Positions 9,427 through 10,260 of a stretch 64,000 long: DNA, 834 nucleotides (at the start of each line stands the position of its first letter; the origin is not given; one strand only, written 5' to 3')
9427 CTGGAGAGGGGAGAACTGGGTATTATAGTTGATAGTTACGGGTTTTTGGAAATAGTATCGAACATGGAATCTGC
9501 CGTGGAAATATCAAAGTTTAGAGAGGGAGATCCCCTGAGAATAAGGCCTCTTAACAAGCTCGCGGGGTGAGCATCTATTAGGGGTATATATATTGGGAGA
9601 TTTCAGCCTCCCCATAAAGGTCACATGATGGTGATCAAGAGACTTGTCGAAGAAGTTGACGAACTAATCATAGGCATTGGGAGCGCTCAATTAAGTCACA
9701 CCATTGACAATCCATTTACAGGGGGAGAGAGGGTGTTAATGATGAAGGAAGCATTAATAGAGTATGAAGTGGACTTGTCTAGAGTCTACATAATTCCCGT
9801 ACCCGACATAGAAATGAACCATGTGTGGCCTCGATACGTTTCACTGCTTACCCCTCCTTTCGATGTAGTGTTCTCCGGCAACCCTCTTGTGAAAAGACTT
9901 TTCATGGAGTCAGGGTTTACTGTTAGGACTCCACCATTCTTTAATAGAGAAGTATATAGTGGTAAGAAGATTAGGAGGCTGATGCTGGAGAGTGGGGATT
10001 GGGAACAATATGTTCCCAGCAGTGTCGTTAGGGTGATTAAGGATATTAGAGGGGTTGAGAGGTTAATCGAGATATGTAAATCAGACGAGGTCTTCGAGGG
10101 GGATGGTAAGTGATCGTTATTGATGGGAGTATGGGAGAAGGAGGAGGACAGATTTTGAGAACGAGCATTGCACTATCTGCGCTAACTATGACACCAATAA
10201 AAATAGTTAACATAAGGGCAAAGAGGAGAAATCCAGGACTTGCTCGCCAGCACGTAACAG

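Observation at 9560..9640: NMN adenylyltransferase has no canonical start codon and lies in-frame, one TGA away, from the upstream DUF62 adenosyltransferase gene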

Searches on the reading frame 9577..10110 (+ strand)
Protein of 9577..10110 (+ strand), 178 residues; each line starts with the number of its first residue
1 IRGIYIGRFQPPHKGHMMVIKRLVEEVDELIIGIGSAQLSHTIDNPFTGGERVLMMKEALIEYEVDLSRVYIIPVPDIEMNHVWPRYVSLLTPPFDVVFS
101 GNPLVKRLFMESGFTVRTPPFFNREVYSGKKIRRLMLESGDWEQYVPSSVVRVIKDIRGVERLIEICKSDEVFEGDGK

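Call 4: search_protein_families(library=pfam, proteins=[window:9577-10110:+])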
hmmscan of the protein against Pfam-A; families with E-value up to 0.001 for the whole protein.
window:9577-10110:+ (178 aa): 1 family
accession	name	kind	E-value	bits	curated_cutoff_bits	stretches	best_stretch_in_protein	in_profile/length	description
PF01467.32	CTP_transf_like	-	3.8e-16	59.9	21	1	4-134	1-132/133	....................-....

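Call 5: search_protein_families(library=ncbifam, proteins=[window:9577-10110:+])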
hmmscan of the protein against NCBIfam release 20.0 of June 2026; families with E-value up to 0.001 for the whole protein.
window:9577-10110:+ (178 aa): 15 families
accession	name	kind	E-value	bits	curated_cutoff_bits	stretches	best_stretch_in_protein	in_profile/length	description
NF002243.0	PRK01153.1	subfamily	8.9e-75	250.1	127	1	2-171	2-171/175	nicotinamide-nucleotide adenylyltransferase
TIGR01527.1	arch_NMN_Atrans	equivalog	5.8e-73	243.9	181.2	1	2-167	1-166/167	nicotinamide-nucleotide adenylyltransferase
NF003789.0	PRK05379.2-1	equivalog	4.5e-18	65.3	355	1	4-86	11-93/312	bifunctional nicotinamide mononucleotide adenylyltransferase/ADP-ribose pyrophosphatase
TIGR00125.1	cyt_tran_rel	domain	3.4e-16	59.2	27.7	1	2-64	1-63/65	adenylyltransferase/cytidyltransferase family protein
NF003790.0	PRK05379.2-2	equivalog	4.1e-16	59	403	1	3-81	22-100/354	bifunctional nicotinamide mononucleotide adenylyltransferase/ADP-ribose pyrophosphatase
NF003786.0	PRK05379.1-2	equivalog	2e-15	56.9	397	1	4-88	18-101/354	bifunctional nicotinamide-nucleotide adenylyltransferase/Nudix hydroxylase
NF003791.0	PRK05379.2-3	equivalog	2.2e-14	53.4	409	1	3-78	8-81/340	bifunctional nicotinamide-nucleotide adenylyltransferase/Nudix hydroxylase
NF003787.0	PRK05379.1-4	equivalog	2.1e-12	46.7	449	1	4-88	13-96/346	bifunctional nicotinamide-nucleotide adenylyltransferase/Nudix hydroxylase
NF003788.0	PRK05379.1-5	equivalog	2.8e-12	46.6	354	1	4-79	9-81/351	bifunctional nicotinamide-nucleotide adenylyltransferase/Nudix hydroxylase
NF003785.0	PRK05379.1-1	equivalog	1.6e-10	40.7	418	1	4-78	6-80/347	bifunctional nicotinamide-nucleotide adenylyltransferase/Nudix hydroxylase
NF010365.0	PRK13793.1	equivalog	8.4e-10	38.6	198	1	4-90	8-92/196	nicotinate-nicotinamide nucleotide adenylyltransferase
TIGR01526.1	nadR_NMN_Atrans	equivalog_domain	7.4e-09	35.3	341.15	1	3-60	4-61/325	nicotinamide-nucleotide adenylyltransferase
TIGR01510.1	coaD_prev_kdtB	equivalog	9.5e-09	35.5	103.3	1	3-71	2-63/155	pantetheine-phosphate adenylyltransferase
TIGR00482.1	TIGR00482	equivalog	8.4e-05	22.7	112.45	0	4-60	1-59/194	nicotinate (nicotinamide) nucleotide adenylyltransferase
NF000839.0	PRK00071.1-1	equivalog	0.00041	20.3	187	0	3-62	9-69/219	nicotinate-nucleotide adenylyltransferase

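Call 6: find_homologous_proteins(query=window:9577-10110:+)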
Query seq(178 aa) (178 aa): 2304 proteins with E <= 0.001 among 2332 candidates; the best 120 are listed.
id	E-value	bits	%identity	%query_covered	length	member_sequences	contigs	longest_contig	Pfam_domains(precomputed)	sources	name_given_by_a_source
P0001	9.7e-101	353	100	90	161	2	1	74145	PF01467.33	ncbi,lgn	-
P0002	1.9e-73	264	67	96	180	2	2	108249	PF01467.33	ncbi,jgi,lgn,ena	-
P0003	1.9e-72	261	67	97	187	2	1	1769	PF01467.33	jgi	-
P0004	8.0e-72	259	65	96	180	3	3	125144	PF01467.33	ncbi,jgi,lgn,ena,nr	ncbi:MAG TPA: nicotinamide-nucleotide adenylyltransferase [Desulfurococcales archaeon]|nr:nicotinami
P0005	1.1e-69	252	62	98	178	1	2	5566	PF01467.33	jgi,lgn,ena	-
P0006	1.3e-69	251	64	97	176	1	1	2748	PF01467.33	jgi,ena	-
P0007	1.3e-69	251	64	96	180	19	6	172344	PF01467.33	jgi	-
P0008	1.2e-67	245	61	98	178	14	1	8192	PF01467.33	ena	-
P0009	7.3e-67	242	63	97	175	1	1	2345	PF01467.33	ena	-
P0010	1.2e-66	242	60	96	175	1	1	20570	PF01467.33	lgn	-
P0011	8.4e-66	239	61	97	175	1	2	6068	PF01467.33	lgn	-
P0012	1.6e-64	235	60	96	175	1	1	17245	PF01467.33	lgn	-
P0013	2.4e-64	234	60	96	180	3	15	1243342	PF01467.33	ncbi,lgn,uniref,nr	ncbi:nicotinamide-nucleotide adenylyltransferase [Methanothermus fervidus DSM 2088]|uniref:Nicotinam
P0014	9.9e-64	232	60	95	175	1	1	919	PF01467.33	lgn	-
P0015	1.0e-63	232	60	95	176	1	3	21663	PF01467.33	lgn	-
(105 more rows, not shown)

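Call 8: find_encoding_contigs(protein=P0001, flank=3000, max_places=10)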
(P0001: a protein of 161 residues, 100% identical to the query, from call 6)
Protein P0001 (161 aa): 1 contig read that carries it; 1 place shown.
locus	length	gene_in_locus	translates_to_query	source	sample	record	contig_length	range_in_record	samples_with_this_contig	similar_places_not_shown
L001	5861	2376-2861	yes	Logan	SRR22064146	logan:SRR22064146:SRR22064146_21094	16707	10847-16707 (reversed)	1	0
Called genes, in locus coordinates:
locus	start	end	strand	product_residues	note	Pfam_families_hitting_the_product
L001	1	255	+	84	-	?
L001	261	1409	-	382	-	PF00266:Aminotran_5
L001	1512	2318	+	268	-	PF01887:SAM_HAT_N, PF20257:SAM_HAT_C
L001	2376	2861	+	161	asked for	PF01467:CTP_transf_like (weak)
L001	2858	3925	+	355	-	PF01137:RTC, PF05189:RTC_insert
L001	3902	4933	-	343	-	PF17835:NOG1_N, PF00009:GTP_EFTU (faint), PF10662:PduV-EutP (faint), PF01926:MMR_HSR1, PF02421:FeoB_N, PF06858:NOG1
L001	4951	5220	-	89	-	PF04457:MJ1316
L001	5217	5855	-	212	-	PF08271:Zn_Ribbon_TF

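Call 16: find_encoding_contigs(protein=P0002, flank=4000, max_places=3)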
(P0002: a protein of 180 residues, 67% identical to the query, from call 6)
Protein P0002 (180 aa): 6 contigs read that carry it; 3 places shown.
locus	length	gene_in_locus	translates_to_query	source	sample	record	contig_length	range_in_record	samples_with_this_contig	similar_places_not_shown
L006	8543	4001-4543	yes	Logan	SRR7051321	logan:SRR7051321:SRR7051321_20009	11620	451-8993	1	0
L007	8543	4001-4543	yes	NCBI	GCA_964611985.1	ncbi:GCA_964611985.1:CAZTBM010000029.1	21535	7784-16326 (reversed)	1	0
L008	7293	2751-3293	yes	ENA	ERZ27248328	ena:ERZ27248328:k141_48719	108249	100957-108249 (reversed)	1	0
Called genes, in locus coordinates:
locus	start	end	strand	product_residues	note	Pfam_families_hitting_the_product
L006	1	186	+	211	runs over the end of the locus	?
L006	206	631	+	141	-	PF03684:UPF0179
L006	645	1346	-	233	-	PF00254:FKBP_C, PF22199:FKBP26_IF, PF18046:FKBP26_C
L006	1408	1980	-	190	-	PF03657:UPF0113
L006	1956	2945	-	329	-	PF17125:Methyltr_RsmF_N, PF01189:Methyltr_RsmB-F, PF01728:FtsJ (weak), PF02475:TRM5-TYW2_MTfase (faint), PF13847:Methyltransf_31 (weak)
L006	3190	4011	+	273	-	PF01887:SAM_HAT_N, PF20257:SAM_HAT_C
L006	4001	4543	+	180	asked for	PF01467:CTP_transf_like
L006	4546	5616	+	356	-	PF01137:RTC, PF05189:RTC_insert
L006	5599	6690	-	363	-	PF17835:NOG1_N, PF00009:GTP_EFTU (faint), PF01926:MMR_HSR1, PF02421:FeoB_N, PF06858:NOG1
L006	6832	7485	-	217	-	PF08271:Zn_Ribbon_TF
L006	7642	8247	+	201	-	PF00227:Proteasome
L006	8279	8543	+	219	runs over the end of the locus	PF01997:Translin (weak)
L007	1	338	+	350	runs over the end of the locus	PF00465:Fe-ADH, PF13685:Fe-ADH_2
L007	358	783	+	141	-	PF03684:UPF0179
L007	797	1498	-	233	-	PF00254:FKBP_C, PF22199:FKBP26_IF, PF18046:FKBP26_C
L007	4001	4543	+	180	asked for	PF01467:CTP_transf_like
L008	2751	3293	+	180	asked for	PF01467:CTP_transf_like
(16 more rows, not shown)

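Call 17: find_encoding_contigs(protein=P0004, flank=4000, max_places=3)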
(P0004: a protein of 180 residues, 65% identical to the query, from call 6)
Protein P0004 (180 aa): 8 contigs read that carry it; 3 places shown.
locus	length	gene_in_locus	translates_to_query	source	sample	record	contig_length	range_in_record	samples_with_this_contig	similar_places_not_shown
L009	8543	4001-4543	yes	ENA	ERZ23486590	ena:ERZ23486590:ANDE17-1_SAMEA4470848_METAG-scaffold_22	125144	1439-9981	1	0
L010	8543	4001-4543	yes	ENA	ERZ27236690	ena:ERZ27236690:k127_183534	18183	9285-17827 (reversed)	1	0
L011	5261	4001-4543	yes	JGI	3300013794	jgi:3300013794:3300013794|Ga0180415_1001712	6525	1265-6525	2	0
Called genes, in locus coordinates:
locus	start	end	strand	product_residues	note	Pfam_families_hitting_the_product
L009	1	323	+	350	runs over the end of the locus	PF00465:Fe-ADH, PF13685:Fe-ADH_2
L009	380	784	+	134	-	PF03684:UPF0179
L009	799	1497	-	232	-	PF00254:FKBP_C, PF22199:FKBP26_IF, PF18046:FKBP26_C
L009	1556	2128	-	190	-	PF03657:UPF0113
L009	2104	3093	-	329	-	PF17125:Methyltr_RsmF_N, PF01189:Methyltr_RsmB-F, PF01728:FtsJ, PF13847:Methyltransf_31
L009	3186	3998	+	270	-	PF01887:SAM_HAT_N, PF20257:SAM_HAT_C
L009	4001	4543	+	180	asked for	PF01467:CTP_transf_like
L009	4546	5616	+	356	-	PF01137:RTC, PF05189:RTC_insert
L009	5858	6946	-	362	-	PF17835:NOG1_N, PF00009:GTP_EFTU (faint), PF01926:MMR_HSR1, PF02421:FeoB_N, PF09439:SRPRB (faint), PF06858:NOG1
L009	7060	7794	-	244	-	PF08271:Zn_Ribbon_TF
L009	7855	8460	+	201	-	PF00227:Proteasome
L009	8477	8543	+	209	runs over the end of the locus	PF01997:Translin (weak)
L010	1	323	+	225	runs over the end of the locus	?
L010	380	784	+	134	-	PF03684:UPF0179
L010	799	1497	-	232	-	PF00254:FKBP_C, PF22199:FKBP26_IF, PF18046:FKBP26_C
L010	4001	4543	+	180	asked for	PF01467:CTP_transf_like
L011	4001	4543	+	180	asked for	PF01467:CTP_transf_like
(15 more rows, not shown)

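Call 20: find_encoding_contigs(protein=P0007, flank=4000, max_places=2)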
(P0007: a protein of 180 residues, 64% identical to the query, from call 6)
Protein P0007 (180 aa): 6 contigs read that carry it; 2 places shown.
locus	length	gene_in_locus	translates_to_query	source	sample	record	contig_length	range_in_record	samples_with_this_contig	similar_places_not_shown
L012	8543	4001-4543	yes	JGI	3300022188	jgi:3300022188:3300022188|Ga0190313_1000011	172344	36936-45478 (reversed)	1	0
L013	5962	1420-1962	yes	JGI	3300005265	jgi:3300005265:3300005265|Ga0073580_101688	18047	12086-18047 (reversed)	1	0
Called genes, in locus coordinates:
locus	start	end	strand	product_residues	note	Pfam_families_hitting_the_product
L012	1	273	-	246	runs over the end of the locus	PF00254:FKBP_C, PF22199:FKBP26_IF, PF18046:FKBP26_C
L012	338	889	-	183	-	PF03657:UPF0113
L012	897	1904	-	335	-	PF17125:Methyltr_RsmF_N, PF01189:Methyltr_RsmB-F, PF01728:FtsJ (weak), PF13649:Methyltransf_25 (faint), PF13847:Methyltransf_31 (weak)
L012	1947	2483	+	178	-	PF01928:CYTH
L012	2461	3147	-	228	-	PF00149:Metallophos, PF12850:Metallophos_2, PF14582:Metallophos_3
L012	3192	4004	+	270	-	PF01887:SAM_HAT_N, PF20257:SAM_HAT_C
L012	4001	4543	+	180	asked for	PF01467:CTP_transf_like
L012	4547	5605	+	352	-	PF01137:RTC, PF05189:RTC_insert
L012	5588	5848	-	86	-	PF04457:MJ1316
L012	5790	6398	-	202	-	-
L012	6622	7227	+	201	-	PF00227:Proteasome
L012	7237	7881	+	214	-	PF04493:Endonuclease_5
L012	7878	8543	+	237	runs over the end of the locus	PF01982:CTP-dep_RFKase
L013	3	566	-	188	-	?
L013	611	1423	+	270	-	PF01887:SAM_HAT_N, PF20257:SAM_HAT_C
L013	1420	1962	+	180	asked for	PF01467:CTP_transf_like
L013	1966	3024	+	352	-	PF01137:RTC, PF05189:RTC_insert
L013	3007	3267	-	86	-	PF04457:MJ1316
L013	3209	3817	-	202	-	-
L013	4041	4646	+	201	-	PF00227:Proteasome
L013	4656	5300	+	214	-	PF04493:Endonuclease_5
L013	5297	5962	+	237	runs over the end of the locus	PF01982:CTP-dep_RFKase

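Call 23: find_related_loci(query=A2, collection=genome_contigs, flank=1500)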
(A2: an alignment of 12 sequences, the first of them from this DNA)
Query A2 (178 aa) in genome_contigs; peptide patterns used: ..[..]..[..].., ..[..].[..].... (x = any residue, [..] = any of these).
491 stretches matched a pattern; 472 encode a relative of the query (tblastn E <= 1e-3); the best 80 are kept; 80 distinct loci.
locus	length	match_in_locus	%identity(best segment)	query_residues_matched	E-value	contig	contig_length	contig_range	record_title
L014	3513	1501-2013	67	2-172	7e-78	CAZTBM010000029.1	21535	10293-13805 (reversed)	MAG TPA_asm: uncultured Desulfurococcales archaeon isolate SRP141552_co1_235 genome assembly, contig: NODE_950_length_21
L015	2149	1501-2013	65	2-172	2e-77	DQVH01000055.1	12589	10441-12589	MAG TPA_asm: Desulfurococcales archaeon isolate SZUA-1508 k95_23233, whole genome shotgun sequence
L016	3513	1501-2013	61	1-171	9e-73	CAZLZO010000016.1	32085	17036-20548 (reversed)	MAG TPA_asm: uncultured Desulfurococcales archaeon isolate binchicken_co184_170 genome assembly, contig: NODE_1934_lengt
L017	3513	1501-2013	61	1-171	2e-72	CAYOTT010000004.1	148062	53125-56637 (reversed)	MAG TPA_asm: uncultured Desulfurococcales archaeon isolate binchicken_co6_547 genome assembly, contig: NODE_24_length_14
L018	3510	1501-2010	62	1-170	2e-72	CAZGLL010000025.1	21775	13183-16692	MAG TPA_asm: uncultured Desulfurococcales archaeon isolate binchicken_co184_340 genome assembly, contig: NODE_3926_lengt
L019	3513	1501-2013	63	2-172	8e-69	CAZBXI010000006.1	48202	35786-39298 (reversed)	MAG TPA_asm: uncultured Desulfurococcales archaeon isolate binchicken_co6_532 genome assembly, contig: NODE_428_length_4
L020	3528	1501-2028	61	1-176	4e-66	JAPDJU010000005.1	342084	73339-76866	MAG: Thermoproteota archaeon isolate S9B1_HD70 c_000000000008, whole genome shotgun sequence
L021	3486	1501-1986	62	11-172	4e-64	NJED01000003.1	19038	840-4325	MAG: Desulfurococcales archaeon ex4484_217_1 ex4484_217_scaffold_1281_length_19038count_17763, whole genome shotgun sequ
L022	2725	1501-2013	57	2-172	2e-64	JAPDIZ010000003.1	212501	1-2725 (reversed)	MAG: Candidatus Bathyarchaeota archaeon isolate S4B2_HD70 c_000000000019, whole genome shotgun sequence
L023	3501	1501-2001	56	1-170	1e-61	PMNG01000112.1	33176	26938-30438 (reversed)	MAG: Methanothrix sp. isolate fen_7 73.20100900_E3D.38_contig_1998, whole genome shotgun sequence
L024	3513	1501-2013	52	2-172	9e-61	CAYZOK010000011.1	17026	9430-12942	MAG TPA_asm: uncultured Candidatus Bathyarchaeia archaeon isolate binchicken_co375_35 genome assembly, contig: NODE_1045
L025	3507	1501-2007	54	2-173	7e-60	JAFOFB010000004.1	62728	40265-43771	MAG: Methanocorpusculum sp. isolate RGIG409 Dairy_cattle_Colon-5__c152623, whole genome shotgun sequence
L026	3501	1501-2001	55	2-171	5e-60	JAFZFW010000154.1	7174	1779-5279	MAG: Methanocorpusculum sp. isolate RGIG7729 Water_buffalos_Rectum-3__c480768, whole genome shotgun sequence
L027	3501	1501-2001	54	1-170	1e-59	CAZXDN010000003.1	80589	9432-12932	MAG TPA_asm: uncultured Methanotrichaceae archaeon isolate binchicken_co190_334 genome assembly, contig: NODE_681_length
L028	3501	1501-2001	55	2-171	1e-59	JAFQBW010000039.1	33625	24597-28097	MAG: Methanocorpusculum sp. isolate RGIG1678 Goat_Cecum-2__c470795, whole genome shotgun sequence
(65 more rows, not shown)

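Call 39: find_encoding_contigs(protein=window:9625-10110:+, flank=3000, max_places=10)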
Protein window:9625-10110:+ (162 aa): no gene with exactly this product is on record in the collection.

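Call 49: search_solved_structures(query=window:9577-10110:+, show_alignments=2, max_evalue=1e-10)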
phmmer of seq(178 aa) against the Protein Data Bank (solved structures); distinct sequences matched with E-value up to 1e-10: 9.
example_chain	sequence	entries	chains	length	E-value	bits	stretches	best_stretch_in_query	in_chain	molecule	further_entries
4yp7_A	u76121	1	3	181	6.5e-64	218.1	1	1-170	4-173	Nicotinamide-nucleotide adenylyltransferase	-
1ej2_A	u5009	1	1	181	2.4e-63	216.3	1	1-170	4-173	NICOTINAMIDE MONONUCLEOTIDE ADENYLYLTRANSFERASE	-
4yp5_A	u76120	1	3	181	2.4e-63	216.3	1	1-170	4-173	Nicotinamide-nucleotide adenylyltransferase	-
1m8g_A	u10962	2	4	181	6.3e-63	214.9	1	1-170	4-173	Nicotinamide-nucleotide Adenylyltransferase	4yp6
1f9a_A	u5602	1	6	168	1e-62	214.2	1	1-170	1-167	HYPOTHETICAL PROTEIN MJ0541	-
1m8j_A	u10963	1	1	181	1.6e-62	213.6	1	1-170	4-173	Nicotinamide-nucleotide Adenylyltransferase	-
1m8f_A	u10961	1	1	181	1.6e-62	213.6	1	1-170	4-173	nicotinamide-nucleotide adenylyltransferase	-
1hyb_A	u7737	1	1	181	6e-62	211.7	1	1-170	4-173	NICOTINAMIDE MONONUCLEOTIDE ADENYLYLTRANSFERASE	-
1m8k_A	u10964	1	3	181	6e-62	211.7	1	1-170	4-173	Nicotinamide-nucleotide Adenylyltransferase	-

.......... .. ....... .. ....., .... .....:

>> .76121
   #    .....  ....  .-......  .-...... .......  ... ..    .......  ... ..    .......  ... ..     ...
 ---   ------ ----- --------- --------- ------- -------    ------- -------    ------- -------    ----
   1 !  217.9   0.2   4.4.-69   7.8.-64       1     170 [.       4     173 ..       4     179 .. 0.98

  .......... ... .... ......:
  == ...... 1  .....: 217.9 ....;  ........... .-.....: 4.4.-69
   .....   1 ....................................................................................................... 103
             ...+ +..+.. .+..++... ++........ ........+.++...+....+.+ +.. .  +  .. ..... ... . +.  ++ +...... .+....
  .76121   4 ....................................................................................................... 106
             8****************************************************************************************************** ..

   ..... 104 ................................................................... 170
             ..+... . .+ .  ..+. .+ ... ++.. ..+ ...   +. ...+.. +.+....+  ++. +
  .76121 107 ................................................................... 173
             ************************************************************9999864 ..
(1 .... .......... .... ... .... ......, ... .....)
